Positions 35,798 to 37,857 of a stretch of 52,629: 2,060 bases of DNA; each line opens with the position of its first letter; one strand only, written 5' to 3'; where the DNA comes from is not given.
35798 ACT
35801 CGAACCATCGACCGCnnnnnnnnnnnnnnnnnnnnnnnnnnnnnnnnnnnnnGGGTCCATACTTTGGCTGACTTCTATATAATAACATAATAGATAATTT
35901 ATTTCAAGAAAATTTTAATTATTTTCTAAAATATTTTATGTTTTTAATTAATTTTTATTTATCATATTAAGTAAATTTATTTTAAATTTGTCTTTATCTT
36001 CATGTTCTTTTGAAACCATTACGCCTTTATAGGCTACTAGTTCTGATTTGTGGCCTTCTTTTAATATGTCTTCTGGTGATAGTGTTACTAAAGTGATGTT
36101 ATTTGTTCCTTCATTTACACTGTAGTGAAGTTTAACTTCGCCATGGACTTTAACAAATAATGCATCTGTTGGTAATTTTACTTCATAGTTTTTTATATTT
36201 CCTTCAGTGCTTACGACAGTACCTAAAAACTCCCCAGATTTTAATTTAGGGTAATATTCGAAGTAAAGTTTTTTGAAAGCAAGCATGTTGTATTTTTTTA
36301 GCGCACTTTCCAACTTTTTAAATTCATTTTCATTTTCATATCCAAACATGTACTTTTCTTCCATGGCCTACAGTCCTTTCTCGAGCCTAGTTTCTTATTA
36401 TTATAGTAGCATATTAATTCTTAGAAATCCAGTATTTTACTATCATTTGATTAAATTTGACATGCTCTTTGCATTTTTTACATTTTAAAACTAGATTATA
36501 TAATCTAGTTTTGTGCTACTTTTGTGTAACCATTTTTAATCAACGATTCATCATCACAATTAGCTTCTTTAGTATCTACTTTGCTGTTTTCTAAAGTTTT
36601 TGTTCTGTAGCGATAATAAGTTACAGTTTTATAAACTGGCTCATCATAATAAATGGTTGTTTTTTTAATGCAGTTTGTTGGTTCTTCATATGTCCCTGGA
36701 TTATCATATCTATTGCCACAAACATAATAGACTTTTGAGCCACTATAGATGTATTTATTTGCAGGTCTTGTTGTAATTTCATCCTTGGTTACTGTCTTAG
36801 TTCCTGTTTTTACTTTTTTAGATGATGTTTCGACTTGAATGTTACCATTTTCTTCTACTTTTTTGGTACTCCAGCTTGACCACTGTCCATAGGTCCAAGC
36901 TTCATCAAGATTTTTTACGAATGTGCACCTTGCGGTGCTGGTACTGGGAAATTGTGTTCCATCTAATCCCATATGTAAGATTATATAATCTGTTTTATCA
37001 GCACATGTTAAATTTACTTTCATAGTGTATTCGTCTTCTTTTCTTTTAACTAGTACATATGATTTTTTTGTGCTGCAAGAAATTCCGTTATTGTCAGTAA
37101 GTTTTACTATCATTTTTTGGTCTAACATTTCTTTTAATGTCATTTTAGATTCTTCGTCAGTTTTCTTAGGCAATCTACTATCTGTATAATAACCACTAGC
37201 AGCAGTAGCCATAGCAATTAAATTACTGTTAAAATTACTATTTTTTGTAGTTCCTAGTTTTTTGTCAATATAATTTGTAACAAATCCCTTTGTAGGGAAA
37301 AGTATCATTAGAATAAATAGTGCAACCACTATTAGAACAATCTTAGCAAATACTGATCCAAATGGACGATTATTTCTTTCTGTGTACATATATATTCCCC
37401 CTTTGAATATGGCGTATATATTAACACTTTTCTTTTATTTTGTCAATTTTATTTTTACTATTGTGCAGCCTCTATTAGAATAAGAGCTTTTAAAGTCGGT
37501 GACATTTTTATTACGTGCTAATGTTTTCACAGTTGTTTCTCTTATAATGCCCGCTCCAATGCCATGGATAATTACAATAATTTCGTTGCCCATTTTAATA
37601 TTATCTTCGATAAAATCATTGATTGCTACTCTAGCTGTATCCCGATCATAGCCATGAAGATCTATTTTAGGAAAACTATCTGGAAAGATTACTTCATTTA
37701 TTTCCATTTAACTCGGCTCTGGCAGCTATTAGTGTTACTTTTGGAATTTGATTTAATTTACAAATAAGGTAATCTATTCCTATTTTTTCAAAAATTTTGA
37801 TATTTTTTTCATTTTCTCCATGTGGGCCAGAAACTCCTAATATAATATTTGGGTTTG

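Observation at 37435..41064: Full-length PPDK paralog with all three catalytic centres substituted, packed between xerC and an overlapping Smr gene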

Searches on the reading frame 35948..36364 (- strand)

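Call 3: search_protein_families(library=pfam, proteins=[window:35948-36364:-], max_evalue=0.01)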
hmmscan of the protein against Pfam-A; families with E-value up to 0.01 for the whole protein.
window:35948-36364:- (138 aa): 0 families

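Call 36: search_protein_families(library=padloc, proteins=[window:35948-36364:-], max_evalue=0.01)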
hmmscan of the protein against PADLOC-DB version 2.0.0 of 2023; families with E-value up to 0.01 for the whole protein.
window:35948-36364:- (138 aa): 1 family
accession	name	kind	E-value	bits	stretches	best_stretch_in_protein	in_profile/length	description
PDLC04080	SIR2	-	0.0082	13.3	1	43-88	167-210/347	-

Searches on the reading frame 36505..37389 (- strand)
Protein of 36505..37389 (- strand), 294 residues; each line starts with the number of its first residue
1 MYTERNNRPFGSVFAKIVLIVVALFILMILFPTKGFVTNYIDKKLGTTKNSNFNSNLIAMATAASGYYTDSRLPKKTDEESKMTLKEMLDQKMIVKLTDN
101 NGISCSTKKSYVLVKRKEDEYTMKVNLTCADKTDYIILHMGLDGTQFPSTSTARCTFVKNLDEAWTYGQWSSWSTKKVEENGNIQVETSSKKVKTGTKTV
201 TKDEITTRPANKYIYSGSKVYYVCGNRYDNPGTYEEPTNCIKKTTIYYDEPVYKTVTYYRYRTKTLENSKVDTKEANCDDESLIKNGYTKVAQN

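Call 3: search_protein_families(library=pfam, proteins=[window:36505-37389:-], max_evalue=0.01)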
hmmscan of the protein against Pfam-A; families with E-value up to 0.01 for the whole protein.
window:36505-37389:- (294 aa): 0 families

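Call 4: search_protein_families(library=ncbifam, proteins=[window:36505-37389:-], max_evalue=0.01)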
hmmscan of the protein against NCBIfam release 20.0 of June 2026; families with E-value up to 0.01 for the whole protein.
window:36505-37389:- (294 aa): 0 families

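Call 36: search_protein_families(library=padloc, proteins=[window:36505-37389:-], max_evalue=0.01)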
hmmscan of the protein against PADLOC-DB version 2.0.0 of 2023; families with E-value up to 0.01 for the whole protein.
window:36505-37389:- (294 aa): 0 families
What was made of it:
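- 36505..37389 (-): 294-aa protein with one N-terminal hydrophobic segment and no family match. It is the last gene of the cluster. No Pfam, NCBIfam or PADLOC hit (calls 3, 4, 36).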

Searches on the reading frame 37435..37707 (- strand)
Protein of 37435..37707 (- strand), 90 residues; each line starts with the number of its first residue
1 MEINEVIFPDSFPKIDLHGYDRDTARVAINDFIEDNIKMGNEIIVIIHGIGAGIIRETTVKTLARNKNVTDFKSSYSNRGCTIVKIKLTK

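Call 3: search_protein_families(library=pfam, proteins=[window:37435-37707:-], max_evalue=0.01)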
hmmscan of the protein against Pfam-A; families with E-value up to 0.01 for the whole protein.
window:37435-37707:- (90 aa): 1 family
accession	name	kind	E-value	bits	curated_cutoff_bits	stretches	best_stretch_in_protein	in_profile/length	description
PF01713.27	Smr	-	5.5e-14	52.5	25.7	1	15-87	1-77/77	Smr domain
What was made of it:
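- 37435..37707 (-): Stand-alone 90-aa Smr-domain protein with the DLHG and HGxG motifs kept. It is translationally coupled to the PPDK-like gene. Pfam Smr 52.5 bits (call 3).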

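Call 4: search_protein_families(library=ncbifam, proteins=[window:37435-37707:-], max_evalue=0.01)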
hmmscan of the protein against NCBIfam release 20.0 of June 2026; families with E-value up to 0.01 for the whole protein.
window:37435-37707:- (90 aa): 3 families
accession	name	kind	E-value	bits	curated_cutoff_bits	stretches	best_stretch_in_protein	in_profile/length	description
TIGR01069.2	mutS2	equivalog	1.4e-11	43.5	400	1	13-85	714-789/790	endonuclease MutS2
NF003432.0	PRK04946.1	equivalog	3.8e-06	26.9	128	1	15-74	98-157/181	endonuclease SmrB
NF033154.1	endonuc_SmrA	equivalog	0.00089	19.1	180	1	14-56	91-133/189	DNA endonuclease SmrA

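Call 36: search_protein_families(library=padloc, proteins=[window:37435-37707:-], max_evalue=0.01)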
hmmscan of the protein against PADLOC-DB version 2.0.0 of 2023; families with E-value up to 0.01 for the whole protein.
window:37435-37707:- (90 aa): 0 families
